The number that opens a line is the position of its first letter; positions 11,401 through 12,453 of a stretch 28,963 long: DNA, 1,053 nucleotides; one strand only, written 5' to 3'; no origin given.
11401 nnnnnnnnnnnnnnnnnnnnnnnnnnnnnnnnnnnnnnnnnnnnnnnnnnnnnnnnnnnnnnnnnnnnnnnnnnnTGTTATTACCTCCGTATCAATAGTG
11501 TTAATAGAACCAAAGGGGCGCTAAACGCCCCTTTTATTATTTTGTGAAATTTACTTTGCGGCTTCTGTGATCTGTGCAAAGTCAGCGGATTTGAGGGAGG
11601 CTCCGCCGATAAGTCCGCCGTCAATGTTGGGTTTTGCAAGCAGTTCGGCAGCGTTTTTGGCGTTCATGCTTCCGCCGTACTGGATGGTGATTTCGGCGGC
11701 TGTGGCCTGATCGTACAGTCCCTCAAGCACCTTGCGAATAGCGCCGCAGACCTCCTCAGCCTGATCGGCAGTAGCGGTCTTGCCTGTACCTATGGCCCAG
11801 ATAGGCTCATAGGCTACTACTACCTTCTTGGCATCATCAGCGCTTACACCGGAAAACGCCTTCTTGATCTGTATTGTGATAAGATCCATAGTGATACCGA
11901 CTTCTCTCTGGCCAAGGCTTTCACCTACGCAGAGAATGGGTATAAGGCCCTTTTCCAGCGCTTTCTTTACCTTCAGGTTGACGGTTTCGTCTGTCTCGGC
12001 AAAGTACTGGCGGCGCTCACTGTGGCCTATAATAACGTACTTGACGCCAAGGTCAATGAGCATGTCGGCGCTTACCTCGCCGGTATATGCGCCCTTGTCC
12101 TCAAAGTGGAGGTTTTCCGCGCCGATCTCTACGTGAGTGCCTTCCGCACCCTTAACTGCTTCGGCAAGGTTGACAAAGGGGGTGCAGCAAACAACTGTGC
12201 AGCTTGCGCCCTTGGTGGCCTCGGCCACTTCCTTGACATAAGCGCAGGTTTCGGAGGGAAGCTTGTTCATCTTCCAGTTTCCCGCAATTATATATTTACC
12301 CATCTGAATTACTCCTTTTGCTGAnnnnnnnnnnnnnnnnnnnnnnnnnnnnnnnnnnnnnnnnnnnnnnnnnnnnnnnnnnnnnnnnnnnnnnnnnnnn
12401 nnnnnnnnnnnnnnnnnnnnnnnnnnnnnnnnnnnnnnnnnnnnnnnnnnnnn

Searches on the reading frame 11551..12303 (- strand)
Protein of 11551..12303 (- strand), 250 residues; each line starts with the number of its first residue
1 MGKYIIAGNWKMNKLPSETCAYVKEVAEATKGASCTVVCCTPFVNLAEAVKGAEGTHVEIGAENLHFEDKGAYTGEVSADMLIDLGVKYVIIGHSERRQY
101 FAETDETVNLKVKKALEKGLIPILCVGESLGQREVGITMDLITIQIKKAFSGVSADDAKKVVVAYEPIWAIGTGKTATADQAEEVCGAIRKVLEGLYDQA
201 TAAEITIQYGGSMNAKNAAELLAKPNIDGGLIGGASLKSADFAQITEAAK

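Call 51: search_protein_families(library=pfam, proteins=[window:11551-12303:-])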
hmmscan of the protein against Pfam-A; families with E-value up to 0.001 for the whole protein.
window:11551-12303:- (250 aa): 1 family
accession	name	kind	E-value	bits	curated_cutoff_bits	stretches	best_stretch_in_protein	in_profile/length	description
PF00121.24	TIM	-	6.2e-94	314.5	20.1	1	5-248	2-244/245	Triosephosphate isomerase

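Call 64: find_encoding_contigs(protein=window:11551-12303:-, flank=10000, max_places=6)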
Protein window:11551-12303:- (250 aa): no gene with exactly this product is on record in the collection.
